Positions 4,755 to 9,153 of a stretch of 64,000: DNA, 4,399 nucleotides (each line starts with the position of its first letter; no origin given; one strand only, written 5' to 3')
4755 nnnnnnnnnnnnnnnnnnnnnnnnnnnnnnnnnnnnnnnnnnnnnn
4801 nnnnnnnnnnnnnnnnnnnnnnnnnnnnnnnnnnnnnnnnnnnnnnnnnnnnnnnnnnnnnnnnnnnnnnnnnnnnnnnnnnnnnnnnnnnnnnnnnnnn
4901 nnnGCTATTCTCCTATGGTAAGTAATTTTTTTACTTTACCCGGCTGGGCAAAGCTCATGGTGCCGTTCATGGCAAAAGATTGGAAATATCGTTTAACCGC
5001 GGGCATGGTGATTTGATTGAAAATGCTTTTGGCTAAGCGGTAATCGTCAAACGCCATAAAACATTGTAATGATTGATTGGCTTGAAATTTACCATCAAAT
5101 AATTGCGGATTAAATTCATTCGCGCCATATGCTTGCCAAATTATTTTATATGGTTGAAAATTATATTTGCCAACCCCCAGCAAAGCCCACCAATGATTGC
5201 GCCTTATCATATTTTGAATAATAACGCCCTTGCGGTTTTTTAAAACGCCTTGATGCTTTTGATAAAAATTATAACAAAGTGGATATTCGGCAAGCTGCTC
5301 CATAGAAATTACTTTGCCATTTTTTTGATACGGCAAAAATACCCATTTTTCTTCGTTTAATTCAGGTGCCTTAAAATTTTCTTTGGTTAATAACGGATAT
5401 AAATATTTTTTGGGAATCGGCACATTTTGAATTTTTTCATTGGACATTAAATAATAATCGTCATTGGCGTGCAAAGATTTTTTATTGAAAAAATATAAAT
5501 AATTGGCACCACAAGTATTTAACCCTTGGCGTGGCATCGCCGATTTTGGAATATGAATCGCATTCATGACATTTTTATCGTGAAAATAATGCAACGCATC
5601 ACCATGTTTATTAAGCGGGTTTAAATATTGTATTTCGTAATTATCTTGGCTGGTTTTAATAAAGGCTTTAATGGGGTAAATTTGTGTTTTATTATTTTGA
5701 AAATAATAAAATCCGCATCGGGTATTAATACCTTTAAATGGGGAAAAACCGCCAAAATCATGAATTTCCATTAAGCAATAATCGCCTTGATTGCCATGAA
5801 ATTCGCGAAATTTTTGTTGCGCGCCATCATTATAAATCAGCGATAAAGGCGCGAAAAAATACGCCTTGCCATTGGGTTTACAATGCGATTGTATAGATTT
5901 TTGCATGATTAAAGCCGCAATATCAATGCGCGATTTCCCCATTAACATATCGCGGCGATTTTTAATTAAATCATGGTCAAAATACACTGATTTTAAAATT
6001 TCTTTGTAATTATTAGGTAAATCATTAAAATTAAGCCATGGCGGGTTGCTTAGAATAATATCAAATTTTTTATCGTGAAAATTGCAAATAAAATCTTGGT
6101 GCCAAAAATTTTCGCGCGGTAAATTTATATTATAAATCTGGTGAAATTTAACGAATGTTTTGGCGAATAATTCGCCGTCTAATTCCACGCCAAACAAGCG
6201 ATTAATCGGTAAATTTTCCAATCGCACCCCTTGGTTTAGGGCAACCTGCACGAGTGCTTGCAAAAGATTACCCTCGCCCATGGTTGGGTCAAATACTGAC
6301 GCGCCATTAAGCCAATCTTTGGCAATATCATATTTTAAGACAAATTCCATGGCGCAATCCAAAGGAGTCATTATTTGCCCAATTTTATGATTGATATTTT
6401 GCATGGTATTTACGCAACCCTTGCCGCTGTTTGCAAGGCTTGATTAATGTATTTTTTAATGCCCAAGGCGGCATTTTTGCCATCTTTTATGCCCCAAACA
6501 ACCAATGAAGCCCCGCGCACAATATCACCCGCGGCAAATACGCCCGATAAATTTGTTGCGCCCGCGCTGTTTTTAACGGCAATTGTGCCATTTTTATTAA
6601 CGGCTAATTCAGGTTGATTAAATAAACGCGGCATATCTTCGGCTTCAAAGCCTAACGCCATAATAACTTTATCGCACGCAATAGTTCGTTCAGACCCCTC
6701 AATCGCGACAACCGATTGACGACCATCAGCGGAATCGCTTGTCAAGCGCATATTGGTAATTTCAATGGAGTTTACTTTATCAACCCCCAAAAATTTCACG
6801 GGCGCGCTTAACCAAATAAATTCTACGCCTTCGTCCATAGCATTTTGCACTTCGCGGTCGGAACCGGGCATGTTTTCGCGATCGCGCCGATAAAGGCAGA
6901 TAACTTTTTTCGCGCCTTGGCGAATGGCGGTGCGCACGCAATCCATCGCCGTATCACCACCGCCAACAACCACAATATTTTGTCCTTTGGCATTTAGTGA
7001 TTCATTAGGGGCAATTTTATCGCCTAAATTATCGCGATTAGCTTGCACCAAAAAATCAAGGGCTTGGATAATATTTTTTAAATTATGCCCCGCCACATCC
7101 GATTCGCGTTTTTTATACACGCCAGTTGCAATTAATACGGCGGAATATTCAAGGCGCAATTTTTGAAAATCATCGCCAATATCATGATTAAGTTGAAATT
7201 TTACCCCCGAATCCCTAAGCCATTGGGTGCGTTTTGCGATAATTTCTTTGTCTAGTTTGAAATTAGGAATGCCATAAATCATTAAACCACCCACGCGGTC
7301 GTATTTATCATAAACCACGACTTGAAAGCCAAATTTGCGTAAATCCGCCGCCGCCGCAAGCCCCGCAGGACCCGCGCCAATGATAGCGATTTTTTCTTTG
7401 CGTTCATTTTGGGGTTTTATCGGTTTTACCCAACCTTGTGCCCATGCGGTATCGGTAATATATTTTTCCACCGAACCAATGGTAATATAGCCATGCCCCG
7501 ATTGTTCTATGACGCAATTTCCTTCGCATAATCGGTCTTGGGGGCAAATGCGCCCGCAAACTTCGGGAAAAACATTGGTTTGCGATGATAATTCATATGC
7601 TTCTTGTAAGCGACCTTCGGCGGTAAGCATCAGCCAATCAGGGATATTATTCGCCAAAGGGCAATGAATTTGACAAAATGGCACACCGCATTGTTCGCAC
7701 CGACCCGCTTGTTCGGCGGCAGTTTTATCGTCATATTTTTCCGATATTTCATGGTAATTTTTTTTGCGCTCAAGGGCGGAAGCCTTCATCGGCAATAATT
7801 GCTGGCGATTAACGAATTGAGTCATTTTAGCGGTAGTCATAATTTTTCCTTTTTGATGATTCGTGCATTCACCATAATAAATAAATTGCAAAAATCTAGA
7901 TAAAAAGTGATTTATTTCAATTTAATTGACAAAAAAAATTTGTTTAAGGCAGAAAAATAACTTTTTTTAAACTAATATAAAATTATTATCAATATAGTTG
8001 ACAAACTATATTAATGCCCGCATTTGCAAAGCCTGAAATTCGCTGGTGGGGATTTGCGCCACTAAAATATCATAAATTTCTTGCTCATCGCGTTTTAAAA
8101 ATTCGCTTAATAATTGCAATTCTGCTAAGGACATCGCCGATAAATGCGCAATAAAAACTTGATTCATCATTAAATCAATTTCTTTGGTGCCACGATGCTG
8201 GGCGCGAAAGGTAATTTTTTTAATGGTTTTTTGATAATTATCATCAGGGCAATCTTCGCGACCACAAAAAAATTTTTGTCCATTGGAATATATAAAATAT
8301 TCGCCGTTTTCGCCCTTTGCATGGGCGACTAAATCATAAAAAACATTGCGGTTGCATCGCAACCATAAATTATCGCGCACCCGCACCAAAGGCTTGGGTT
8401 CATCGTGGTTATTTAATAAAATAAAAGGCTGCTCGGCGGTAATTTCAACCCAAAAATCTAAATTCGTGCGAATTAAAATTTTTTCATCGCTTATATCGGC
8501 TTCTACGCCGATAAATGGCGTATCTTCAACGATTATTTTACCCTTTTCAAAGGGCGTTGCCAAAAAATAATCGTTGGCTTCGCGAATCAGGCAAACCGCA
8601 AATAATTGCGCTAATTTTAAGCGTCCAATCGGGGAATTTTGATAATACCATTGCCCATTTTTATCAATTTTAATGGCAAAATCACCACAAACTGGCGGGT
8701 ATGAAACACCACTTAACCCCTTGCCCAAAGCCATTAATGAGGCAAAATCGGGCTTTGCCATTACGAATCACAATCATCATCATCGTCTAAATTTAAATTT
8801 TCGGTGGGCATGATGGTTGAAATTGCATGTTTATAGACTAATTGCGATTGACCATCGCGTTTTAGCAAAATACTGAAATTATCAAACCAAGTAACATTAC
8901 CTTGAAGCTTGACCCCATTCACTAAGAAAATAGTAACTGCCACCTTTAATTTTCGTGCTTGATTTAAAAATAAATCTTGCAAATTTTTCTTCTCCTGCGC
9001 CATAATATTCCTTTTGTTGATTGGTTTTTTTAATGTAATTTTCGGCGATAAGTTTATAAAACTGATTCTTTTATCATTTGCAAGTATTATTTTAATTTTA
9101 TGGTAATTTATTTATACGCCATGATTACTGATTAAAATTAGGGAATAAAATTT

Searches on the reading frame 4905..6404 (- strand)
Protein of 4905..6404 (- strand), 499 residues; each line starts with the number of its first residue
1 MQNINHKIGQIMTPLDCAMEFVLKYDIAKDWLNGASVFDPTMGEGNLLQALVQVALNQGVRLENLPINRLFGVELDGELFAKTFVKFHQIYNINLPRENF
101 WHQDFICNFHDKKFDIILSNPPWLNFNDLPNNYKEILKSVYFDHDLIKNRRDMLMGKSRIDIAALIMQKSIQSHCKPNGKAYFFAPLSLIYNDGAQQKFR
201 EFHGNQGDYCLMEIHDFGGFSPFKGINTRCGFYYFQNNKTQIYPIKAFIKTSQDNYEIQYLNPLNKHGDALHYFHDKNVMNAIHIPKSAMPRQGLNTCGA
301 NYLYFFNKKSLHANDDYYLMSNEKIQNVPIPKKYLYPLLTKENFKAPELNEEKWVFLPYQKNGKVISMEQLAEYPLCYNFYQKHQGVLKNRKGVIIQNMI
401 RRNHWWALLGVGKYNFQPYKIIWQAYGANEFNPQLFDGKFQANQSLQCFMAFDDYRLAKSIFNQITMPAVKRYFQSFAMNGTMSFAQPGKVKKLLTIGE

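Call 24: search_protein_families(library=pfam, proteins=[window:4905-6404:-], max_evalue=0.001)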
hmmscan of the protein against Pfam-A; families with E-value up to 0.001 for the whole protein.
window:4905-6404:- (499 aa): 2 families
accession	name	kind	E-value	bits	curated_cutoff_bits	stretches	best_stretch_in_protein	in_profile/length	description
PF07669.17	Eco57I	-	2.2e-08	34.8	25.3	1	100-223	59-171/171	Eco57I restriction-modification methylase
PF02384.22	N6_Mtase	-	1e-05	25.5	20.4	1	8-201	25-199/311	N-6 DNA Methylase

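Call 47: search_protein_families(library=padloc, proteins=[window:4905-6404:-], max_evalue=0.00001)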
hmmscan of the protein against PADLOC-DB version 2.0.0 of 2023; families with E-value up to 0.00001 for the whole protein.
window:4905-6404:- (499 aa): 9 families
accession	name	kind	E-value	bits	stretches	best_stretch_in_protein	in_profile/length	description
PDLC03630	REase_MTase_IIG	-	1.2e-26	90.9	1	111-425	603-957/1100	Type IIG restriction enzyme-methyltransferase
PDLC03580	REase_II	-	8.2e-17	58.3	2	111-248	614-757/1112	Type II restriction enzyme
PDLC03310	MTase_II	-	1.6e-11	41.7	1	321-476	299-452/475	Type II methyltransferase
PDLC03248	MTase_II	-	2.2e-10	37.9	1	7-255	8-214/521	Type II methyltransferase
PDLC03267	MTase_II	-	9.7e-10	36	1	9-146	14-139/539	Type II methyltransferase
PDLC03335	MTase_II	-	1.7e-09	34.9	1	33-392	102-471/607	Type II methyltransferase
PDLC04134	mad2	-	5.2e-08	30.1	1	30-140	288-382/492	mads_2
PDLC03226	MTase_II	-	1.1e-07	28.9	0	36-131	46-146/579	Type II methyltransferase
PDLC03356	MTase_II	-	1.4e-07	28.7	1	25-139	124-226/545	Type II methyltransferase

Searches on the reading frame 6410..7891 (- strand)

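Call 24: search_protein_families(library=pfam, proteins=[window:6410-7891:-], max_evalue=0.001)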
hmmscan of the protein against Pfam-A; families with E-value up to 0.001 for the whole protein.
window:6410-7891:- (493 aa): 16 families
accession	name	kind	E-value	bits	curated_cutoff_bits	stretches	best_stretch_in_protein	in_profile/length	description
PF14691.11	Fer4_20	-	3.3e-37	127.2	25.8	1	42-153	1-112/113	Dihydroprymidine dehydrogenase domain II, 4Fe-4S cluster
PF07992.20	Pyr_redox_2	-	8.7e-32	111.1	26.1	1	167-466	2-286/291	Pyridine nucleotide-disulphide oxidoreductase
PF13738.12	Pyr_redox_3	-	3.5e-15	56.5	30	2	300-455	161-305/305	Pyridine nucleotide-disulphide oxidoreductase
PF00070.33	Pyr_redox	-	5.6e-11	43.2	22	1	305-379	1-80/82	Pyridine nucleotide-disulphide oxidoreductase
PF13450.12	NAD_binding_8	-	1.5e-09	38.5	21.9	1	170-204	1-35/68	NAD(P)-binding Rossmann-like domain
PF03486.20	HI0933_like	-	4.2e-07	30.1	50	1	167-201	2-36/244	HI0933-like protein Rossmann domain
PF12831.13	FAD_oxidored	-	3.3e-06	27.1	27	1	168-208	2-42/416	FAD dependent oxidoreductase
PF01266.30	DAO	-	7.4e-06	26.2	27.9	1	167-201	1-35/353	FAD dependent oxidoreductase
PF01262.27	AlaDh_PNT_C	-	8.8e-06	25.7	23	0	165-196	28-59/214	Alanine dehydrogenase/PNT, C-terminal domain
PF02826.25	2-Hacid_dh_C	-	3.1e-05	23.8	25.1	1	148-199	21-70/178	D-isomer specific 2-hydroxyacid dehydrogenase, NAD binding domain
PF00890.30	FAD_binding_2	-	5.5e-05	23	20.4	1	168-202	2-36/414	FAD binding domain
PF13241.12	NAD_binding_7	-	6e-05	24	22.1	0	299-329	3-33/104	Putative NAD(P)-binding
PF01593.30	Amino_oxidase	-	6.2e-05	22.9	19.8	1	176-204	2-30/443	Flavin containing amine oxidoreductase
PF01946.23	Thi4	-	6.5e-05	22.7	26.2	1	167-233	19-85/235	Thi4 family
PF01494.25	FAD_binding_3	-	0.00024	20.9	22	1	167-198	3-34/349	FAD binding domain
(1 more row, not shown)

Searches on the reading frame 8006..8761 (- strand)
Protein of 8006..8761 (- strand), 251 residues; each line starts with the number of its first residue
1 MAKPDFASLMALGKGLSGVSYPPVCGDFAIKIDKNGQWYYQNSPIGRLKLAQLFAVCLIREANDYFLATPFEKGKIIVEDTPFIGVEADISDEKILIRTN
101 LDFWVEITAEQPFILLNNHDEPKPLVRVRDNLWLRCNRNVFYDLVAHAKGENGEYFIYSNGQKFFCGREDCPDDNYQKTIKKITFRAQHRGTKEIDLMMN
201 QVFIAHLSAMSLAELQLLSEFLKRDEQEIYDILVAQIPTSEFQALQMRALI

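Call 24: search_protein_families(library=pfam, proteins=[window:8006-8761:-], max_evalue=0.001)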
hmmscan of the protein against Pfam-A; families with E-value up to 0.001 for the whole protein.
window:8006-8761:- (251 aa): 3 families
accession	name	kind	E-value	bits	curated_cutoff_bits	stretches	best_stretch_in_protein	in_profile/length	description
PF06938.16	DUF1285_N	-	5.7e-20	71.3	29.3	1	22-80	8-66/67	Domain of unknown function (DUF1285), N-terminal domain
PF21028.2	DUF1285_C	-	2.2e-14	53.9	29.3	1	82-164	1-93/95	Protein of unknown function (DUF1285), C-terminal domain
PF03937.21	Sdh5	-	7.6e-11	42.2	27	1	181-241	1-62/76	Flavinator of succinate dehydrogenase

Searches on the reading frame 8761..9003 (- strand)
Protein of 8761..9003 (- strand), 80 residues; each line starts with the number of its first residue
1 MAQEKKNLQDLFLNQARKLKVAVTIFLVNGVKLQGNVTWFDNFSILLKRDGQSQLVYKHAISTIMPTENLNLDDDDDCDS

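Call 17: find_encoding_contigs(protein=window:8761-9003:-, flank=10000, max_places=10)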
Protein window:8761-9003:- (80 aa): no gene with exactly this product is on record in the collection.

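Call 24: search_protein_families(library=pfam, proteins=[window:8761-9003:-], max_evalue=0.001)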
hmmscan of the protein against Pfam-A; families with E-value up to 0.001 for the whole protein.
window:8761-9003:- (80 aa): 2 families
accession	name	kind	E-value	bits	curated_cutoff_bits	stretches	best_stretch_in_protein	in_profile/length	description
PF17209.9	Hfq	-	7.1e-32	109.3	27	1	8-70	1-63/64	Hfq protein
PF21979.2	Hfq_1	-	4e-06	27.3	27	1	18-64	12-59/61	Hfq related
